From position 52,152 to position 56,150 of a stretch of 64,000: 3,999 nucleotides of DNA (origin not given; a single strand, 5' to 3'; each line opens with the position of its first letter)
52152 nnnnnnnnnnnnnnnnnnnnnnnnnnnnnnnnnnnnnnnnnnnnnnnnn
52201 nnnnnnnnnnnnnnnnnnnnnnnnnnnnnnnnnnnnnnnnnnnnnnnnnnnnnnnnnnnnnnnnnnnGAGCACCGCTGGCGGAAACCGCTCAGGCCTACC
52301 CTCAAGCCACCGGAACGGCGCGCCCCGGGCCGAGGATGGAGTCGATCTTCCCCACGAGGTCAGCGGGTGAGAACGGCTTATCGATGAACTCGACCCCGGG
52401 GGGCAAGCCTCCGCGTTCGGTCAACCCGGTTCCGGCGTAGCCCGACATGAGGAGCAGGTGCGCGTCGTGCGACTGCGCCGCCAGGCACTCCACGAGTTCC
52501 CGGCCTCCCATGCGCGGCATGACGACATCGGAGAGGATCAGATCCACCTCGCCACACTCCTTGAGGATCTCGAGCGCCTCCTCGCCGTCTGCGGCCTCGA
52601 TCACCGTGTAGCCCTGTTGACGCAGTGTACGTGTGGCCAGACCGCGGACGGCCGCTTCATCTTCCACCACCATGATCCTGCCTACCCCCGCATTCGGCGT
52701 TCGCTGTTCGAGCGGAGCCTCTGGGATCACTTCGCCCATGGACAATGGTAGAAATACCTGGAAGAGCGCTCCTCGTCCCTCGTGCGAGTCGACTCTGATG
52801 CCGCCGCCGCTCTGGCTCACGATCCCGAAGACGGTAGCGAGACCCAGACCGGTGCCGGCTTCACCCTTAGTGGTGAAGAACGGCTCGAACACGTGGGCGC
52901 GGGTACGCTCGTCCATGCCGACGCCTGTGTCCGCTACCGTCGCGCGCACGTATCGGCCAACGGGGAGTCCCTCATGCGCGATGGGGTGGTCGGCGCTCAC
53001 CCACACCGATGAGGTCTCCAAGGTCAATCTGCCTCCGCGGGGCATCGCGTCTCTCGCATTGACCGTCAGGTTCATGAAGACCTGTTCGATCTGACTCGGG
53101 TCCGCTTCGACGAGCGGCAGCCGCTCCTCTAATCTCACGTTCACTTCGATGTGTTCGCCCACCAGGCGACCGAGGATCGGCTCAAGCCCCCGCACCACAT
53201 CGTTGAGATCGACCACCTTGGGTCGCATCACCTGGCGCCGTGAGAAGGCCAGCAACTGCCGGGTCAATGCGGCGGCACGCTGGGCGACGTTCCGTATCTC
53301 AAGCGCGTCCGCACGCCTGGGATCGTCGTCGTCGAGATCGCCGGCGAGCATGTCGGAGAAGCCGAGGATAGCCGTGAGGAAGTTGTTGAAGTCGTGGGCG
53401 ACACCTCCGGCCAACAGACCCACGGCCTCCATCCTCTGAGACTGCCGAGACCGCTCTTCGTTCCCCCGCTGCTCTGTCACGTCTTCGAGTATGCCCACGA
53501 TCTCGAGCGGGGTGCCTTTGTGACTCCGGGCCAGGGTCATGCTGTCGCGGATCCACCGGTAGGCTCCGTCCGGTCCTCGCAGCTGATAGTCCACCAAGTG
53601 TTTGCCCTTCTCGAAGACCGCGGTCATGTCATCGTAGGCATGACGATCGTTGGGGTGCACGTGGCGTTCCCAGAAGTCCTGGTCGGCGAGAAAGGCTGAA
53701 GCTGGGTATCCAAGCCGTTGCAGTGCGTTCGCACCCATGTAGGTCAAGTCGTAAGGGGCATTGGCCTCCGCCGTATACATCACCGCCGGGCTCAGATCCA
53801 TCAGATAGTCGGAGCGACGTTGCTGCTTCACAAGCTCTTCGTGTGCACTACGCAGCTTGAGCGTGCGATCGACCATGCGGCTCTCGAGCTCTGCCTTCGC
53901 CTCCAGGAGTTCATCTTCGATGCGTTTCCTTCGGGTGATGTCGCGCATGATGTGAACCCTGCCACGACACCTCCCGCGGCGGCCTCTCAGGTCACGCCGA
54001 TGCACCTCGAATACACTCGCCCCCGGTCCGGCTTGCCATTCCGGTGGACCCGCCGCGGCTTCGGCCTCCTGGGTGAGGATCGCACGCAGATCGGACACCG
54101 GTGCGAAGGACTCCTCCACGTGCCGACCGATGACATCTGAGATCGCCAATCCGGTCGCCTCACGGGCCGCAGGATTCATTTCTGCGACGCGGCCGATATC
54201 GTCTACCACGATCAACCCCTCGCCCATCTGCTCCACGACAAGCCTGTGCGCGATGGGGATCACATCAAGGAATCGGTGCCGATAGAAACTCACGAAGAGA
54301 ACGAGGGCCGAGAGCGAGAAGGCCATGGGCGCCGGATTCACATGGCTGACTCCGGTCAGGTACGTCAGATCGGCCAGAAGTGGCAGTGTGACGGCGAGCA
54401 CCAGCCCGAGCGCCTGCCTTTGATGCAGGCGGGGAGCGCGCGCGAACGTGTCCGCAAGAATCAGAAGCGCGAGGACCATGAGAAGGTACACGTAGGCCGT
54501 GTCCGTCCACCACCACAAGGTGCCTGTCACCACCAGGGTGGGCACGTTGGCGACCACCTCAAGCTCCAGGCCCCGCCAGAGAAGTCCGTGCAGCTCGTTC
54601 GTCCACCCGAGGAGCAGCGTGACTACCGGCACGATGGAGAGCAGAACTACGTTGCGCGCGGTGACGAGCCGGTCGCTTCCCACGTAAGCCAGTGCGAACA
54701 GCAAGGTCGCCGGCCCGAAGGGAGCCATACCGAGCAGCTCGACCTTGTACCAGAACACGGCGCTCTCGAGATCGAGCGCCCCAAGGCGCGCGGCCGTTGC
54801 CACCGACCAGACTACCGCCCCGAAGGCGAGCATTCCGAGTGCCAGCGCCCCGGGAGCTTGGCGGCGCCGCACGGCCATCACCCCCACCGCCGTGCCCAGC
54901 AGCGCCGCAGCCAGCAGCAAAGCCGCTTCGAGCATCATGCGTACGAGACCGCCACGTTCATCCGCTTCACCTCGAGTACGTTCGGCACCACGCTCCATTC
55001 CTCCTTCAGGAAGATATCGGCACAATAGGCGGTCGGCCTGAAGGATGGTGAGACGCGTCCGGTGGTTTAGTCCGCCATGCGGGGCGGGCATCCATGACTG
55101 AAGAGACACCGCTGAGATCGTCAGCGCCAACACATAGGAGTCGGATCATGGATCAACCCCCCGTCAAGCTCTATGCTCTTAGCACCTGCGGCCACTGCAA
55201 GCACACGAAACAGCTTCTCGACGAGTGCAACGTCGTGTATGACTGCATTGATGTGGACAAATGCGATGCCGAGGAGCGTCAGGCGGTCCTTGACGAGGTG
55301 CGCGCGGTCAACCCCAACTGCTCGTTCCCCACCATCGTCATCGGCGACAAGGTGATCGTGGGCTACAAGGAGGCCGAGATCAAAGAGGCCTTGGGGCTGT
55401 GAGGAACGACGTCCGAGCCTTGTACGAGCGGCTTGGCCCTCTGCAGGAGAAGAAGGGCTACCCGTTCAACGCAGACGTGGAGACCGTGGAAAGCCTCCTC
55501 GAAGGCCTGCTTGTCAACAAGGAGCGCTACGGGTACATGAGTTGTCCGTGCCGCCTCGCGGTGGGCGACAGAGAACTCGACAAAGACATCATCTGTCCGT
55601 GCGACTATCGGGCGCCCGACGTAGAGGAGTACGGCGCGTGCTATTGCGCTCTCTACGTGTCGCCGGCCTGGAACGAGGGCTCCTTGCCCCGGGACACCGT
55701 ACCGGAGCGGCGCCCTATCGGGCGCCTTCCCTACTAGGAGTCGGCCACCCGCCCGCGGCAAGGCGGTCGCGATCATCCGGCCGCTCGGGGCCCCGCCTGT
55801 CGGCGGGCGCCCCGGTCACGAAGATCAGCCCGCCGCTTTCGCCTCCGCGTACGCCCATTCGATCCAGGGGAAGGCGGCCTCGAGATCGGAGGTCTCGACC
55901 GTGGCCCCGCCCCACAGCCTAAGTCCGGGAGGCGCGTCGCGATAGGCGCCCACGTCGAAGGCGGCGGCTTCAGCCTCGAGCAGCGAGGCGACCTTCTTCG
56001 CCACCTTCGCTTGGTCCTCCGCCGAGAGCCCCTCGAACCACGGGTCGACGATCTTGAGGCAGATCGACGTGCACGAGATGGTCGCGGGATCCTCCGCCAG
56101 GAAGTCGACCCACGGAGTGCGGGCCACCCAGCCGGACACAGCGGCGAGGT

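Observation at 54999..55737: Glutaredoxin-like + FtrC-like gene pair (candidate ferredoxin:disulfide reductase), divergent from a hybrid histidine kinase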

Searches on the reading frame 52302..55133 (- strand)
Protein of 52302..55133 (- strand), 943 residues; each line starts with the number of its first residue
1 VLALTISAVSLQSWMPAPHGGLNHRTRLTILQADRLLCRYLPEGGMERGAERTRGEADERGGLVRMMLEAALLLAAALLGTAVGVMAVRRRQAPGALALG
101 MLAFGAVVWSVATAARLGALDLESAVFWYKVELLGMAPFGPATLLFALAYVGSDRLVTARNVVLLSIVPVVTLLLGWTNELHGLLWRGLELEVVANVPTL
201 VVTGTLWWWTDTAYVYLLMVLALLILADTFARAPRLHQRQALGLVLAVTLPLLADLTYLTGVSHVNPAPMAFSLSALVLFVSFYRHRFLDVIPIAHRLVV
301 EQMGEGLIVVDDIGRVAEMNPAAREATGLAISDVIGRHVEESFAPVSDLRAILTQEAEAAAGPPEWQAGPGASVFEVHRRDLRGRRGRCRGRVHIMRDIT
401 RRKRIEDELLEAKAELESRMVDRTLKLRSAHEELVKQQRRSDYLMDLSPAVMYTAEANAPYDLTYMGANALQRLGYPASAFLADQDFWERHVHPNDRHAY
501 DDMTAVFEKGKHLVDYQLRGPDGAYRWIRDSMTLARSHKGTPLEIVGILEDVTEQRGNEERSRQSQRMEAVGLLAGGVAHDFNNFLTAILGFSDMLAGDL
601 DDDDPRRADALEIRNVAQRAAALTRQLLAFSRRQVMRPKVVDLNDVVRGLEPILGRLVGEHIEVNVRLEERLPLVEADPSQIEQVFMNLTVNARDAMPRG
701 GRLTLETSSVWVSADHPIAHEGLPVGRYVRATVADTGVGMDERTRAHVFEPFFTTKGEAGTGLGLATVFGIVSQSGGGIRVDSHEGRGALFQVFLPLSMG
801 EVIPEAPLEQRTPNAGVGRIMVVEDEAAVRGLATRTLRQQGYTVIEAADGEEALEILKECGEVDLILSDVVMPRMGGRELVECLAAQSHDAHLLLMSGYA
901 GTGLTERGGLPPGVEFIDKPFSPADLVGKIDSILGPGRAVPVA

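Call 3: search_protein_families(library=pfam, proteins=[window:52302-55133:-], max_evalue=0.01)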
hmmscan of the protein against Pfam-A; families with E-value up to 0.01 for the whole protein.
window:52302-55133:- (943 aa): 9 families
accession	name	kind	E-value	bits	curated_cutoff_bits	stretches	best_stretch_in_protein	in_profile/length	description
PF16927.11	HisKA_7TM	-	3.3e-51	174.7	28.6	1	72-293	1-224/224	N-terminal 7TM region of histidine kinase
PF02518.31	HATPase_c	-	1.1e-18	68.1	26.4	1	678-798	2-110/111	Histidine kinase-, DNA gyrase B-, and HSP90-like ATPase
PF00072.30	Response_reg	-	5.7e-18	65.5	30.2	1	820-930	1-110/111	Response regulator receiver domain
PF08448.16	PAS_4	-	2.1e-13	50.9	23.1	1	300-404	1-110/110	PAS fold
PF08447.18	PAS_3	-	4.7e-13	49.7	25.6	1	465-548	3-88/89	PAS fold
PF00989.32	PAS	-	1.2e-11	45.1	22.6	1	297-366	4-75/113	PAS fold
PF13426.13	PAS_9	-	1.2e-08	35.6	27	1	305-400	2-102/103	PAS domain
PF00512.31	HisKA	-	2e-06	28.2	26.9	1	573-634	4-64/66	His Kinase A (phospho-acceptor) domain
PF13188.13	PAS_8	-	0.00018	21.8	21.8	1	297-345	4-49/65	PAS domain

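Call 4: search_protein_families(library=ncbifam, proteins=[window:52302-55133:-], max_evalue=0.01)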
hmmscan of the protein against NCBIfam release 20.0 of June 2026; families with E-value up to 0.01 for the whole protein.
window:52302-55133:- (943 aa): 131 families (the best 25 are shown)
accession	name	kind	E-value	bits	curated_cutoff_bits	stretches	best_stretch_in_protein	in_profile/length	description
NF046020.1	HisKinCckABruc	equivalog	3.4e-118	395.8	1000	1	490-934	396-867/868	cell cycle histidine kinase CckA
NF046026.1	HisKinCckACaul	equivalog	3.1e-100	336.3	1000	1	548-930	279-672/678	cell cycle histidine kinase CckA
NF010076.0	PRK13557.1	subfamily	1e-92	311.3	631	1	550-934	142-533/540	histidine kinase famiy protein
NF010411.0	PRK13837.1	equivalog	3.5e-78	263.5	647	1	546-930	425-808/828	two-component system VirA-like sensor kinase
NF008468.0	PRK11360.1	equivalog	6.6e-64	216.3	646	2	490-799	314-610/616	two-component system sensor histidine kinase AtoS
NF052574.1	HisKinEspCMyxo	equivalog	5.7e-50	170.3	1200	1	503-934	349-783/785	serine histidine kinase EspC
NF052573.1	HisKinEspAMyxo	equivalog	3.8e-47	160.8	1400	1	477-900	290-716/755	serine histidine kinase EspA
NF007688.0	PRK10364.1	equivalog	1.1e-40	139.8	479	1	561-798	230-452/460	two-component system sensor histidine kinase ZraS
NF047466.1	hybrid_RR_LvrB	exception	2.2e-35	122.5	500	1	558-796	139-375/377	hybrid histidine kinase/response regulator LvrB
NF046044.1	PnpS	equivalog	7.2e-32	110.9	400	2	540-796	148-390/390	two-component system histidine kinase PnpS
NF008302.0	PRK11091.1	equivalog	1.7e-29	102.6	838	1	397-893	117-600/779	aerobic respiration two-component sensor histidine kinase ArcB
TIGR02956.1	TMAO_torS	equivalog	2.1e-28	98.9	676.5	1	656-885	553-768/967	TMAO reductase system sensor histidine kinase/response regulator TorS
NF041777.1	sens_FixL_Rhizob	equivalog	3e-28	98.7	850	2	567-799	258-483/485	sensor protein FixL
NF053867.1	SprKinKinDBac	equivalog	1.5e-24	86.3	775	1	557-798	271-498/500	sporulation kinase KinD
NF038348.1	T2SS_HK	subfamily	1.1e-23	83.5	450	1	619-797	410-573/574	histidine kinase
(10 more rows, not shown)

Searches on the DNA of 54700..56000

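Call 33: search_rna_families(source=window, start=54700, end=56000, threshold=evalue, max_evalue=1)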
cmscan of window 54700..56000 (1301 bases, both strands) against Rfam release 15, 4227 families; matches with E-value up to 1: 2.
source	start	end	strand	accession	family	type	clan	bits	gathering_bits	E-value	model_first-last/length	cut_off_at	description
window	55761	55835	-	RF03285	mir-564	Gene; miRNA;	-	24.9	80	0.28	1-82/82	no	mir-564 microRNA precursor family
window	55324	55345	-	RF01276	sR53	Gene; snRNA; snoRNA; CD-box;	-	17.9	49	0.21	1-60/60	no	Small nucleolar RNA sR53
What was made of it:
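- Tried and rejected: Rfam at E<=1 gave only chance hits far below threshold (call 33).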

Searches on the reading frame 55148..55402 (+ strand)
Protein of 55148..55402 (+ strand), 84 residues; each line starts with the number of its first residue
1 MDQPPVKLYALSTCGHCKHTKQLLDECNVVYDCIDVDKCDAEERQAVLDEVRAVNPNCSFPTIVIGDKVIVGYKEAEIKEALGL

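Call 3: search_protein_families(library=pfam, proteins=[window:55148-55402:+], max_evalue=0.01)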
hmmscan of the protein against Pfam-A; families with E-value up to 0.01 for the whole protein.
window:55148-55402:+ (84 aa): 2 families
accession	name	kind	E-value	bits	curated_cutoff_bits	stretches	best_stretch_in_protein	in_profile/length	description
PF00462.30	Glutaredoxin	-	5.1e-14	52.7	22.9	1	6-70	1-60/60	Glutaredoxin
PF00085.26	Thioredoxin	-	0.003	18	23.5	1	7-65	24-78/103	Thioredoxin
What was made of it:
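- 55148..55402 (+): Glutaredoxin-like (methanoredoxin-like) protein, 84 aa. The active site is C14-G-H-C17 and the cis-Pro motif is F60-P61-T62. There are extra cysteines at C27, C33, C39 and C58. Pfam Glutaredoxin E 5e-14 (call 3).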

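Call 4: search_protein_families(library=ncbifam, proteins=[window:55148-55402:+], max_evalue=0.01)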
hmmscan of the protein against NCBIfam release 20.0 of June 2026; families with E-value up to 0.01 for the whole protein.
window:55148-55402:+ (84 aa): 14 families
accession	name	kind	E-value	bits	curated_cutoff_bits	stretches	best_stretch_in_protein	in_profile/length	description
TIGR02196.1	GlrX_YruB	hypoth_equivalog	1.8e-15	57.2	88.55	1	6-82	2-73/74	glutaredoxin-like protein, YruB-family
TIGR02181.1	GRX_bact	equivalog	6e-09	36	90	1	6-75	1-66/80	glutaredoxin 3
NF041212.1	Uxx_star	subfamily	1.7e-07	31.3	66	1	6-74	1-65/70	Uxx-star family glutaredoxin-like (seleno)protein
TIGR02200.1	GlrX_actino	hypoth_equivalog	5.4e-07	29.9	89.5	1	6-82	2-75/77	mycoredoxin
TIGR02194.1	GlrX_NrdH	subfamily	2.1e-06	27.8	85.75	1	6-80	1-70/72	glutaredoxin-like protein NrdH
TIGR02180.1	GRX_euk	equivalog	2.9e-06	27.4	87.25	1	7-76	2-71/84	glutaredoxin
NF045501.1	HUGP_GUXX-star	exception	4.1e-05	23.2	325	1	6-73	167-230/236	HUGP/GUXX-star fusion selenoprotein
NF041211.1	gluta_UXX_star_2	equivalog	7.3e-05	22.7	100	1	8-74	3-65/71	UXX-star (seleno)protein family 2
NF007923.0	PRK10638.1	equivalog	7.8e-05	22.7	129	1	6-70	4-63/83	glutaredoxin 3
TIGR01617.1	arsC_related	subfamily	0.00024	21.3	75.05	1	6-40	1-35/117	Spx/MgsR family RNA polymerase-binding regulatory protein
NF009885.0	PRK13344.1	equivalog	0.00034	20.5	152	0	6-39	2-35/132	transcriptional regulator Spx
NF041114.2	gluta_UXX_star_1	equivalog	0.0011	19.1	72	1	7-74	2-65/70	UXX-star selenoprotein family 1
TIGR02190.1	GlrX-dom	hypoth_equivalog_domain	0.0034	17.3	99.3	1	6-76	10-74/79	glutaredoxin-family domain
TIGR02187.2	PDO_seleno_TRX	equivalog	0.0049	16.2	185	1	12-67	28-79/209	protein disulfide oxidoreductase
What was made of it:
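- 55148..55402 (+): The protein scores below the cut-off for the NrdH, mycoredoxin, Grx3 and YruB models (call 4).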

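Call 6: search_solved_structures(query=window:55148-55402:+, max_evalue=0.01, show_alignments=2)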
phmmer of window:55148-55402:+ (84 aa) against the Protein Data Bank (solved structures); distinct sequences matched with E-value up to 0.01: 16.
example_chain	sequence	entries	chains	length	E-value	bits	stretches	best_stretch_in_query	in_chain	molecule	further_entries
3nzn_A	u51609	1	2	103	4.4e-20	74.8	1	2-83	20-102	Glutaredoxin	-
7pwe_A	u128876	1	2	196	3.5e-19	71.9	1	5-84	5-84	Ferredoxin-thioredoxin reductase subunit B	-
5cax_A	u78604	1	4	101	2.2e-17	66.2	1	2-83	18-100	Glutaredoxin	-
3ic4_A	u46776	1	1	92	2.6e-16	62.8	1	5-81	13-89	Glutaredoxin (Grx-1)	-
7c10_A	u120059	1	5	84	4.4e-05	27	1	6-84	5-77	Glutaredoxin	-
3zit_A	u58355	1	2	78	4.7e-05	26.9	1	6-82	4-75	THIOREDOXIN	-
2m46_A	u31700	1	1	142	7.8e-05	26.2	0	5-37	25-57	Arsenate reductase, putative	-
3zij_A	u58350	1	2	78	0.00017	25.1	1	6-82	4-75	THIOREDOXIN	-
2klx_A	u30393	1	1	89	0.00027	24.5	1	6-73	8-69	Glutaredoxin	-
2e7p_A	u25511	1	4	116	0.00051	23.6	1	4-72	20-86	Glutaredoxin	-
1z7p_A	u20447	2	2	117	0.00051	23.6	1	4-72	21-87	glutaredoxin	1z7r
3lgc_A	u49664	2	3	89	0.00059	23.4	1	5-77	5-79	Glutaredoxin 1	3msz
7c12_A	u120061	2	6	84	0.0012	22.5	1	6-84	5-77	Glutaredoxin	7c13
5kqa_A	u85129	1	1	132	0.0013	22.3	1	4-72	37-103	Glutaredoxin-glutathione complex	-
4fiw_A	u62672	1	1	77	0.0052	20.4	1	6-48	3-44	Putative glutaredoxin NrdH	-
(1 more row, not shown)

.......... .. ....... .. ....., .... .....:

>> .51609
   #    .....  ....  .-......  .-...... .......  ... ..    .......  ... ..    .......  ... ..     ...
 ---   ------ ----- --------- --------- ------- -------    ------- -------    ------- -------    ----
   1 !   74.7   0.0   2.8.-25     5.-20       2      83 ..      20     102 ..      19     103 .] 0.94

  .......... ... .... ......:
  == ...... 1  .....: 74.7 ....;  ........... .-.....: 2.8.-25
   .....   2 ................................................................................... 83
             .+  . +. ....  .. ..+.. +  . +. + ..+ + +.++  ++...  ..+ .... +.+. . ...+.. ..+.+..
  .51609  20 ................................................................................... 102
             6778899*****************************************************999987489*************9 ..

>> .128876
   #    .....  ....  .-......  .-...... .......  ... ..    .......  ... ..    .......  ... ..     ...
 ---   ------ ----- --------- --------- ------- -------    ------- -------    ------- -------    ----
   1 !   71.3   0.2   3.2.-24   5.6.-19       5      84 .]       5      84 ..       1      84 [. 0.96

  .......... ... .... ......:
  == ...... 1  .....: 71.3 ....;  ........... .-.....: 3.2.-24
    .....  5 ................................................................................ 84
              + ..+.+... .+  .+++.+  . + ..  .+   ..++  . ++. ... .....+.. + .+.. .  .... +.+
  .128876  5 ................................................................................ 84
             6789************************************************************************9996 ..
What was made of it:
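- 55148..55402 (+): Best solved relatives are Methanosarcina glutaredoxin 3NZN (E 4e-20), the N-terminal domain of 7PWE (E 3.5e-19) and 5CAX (E 2e-17) (call 6).
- Closest known: Methanosarcina acetivorans ferredoxin:disulfide reductase. Same: The small protein's best solved relatives are 3NZN (E 4e-20) and 5CAX (E 2e-17) (call 6).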
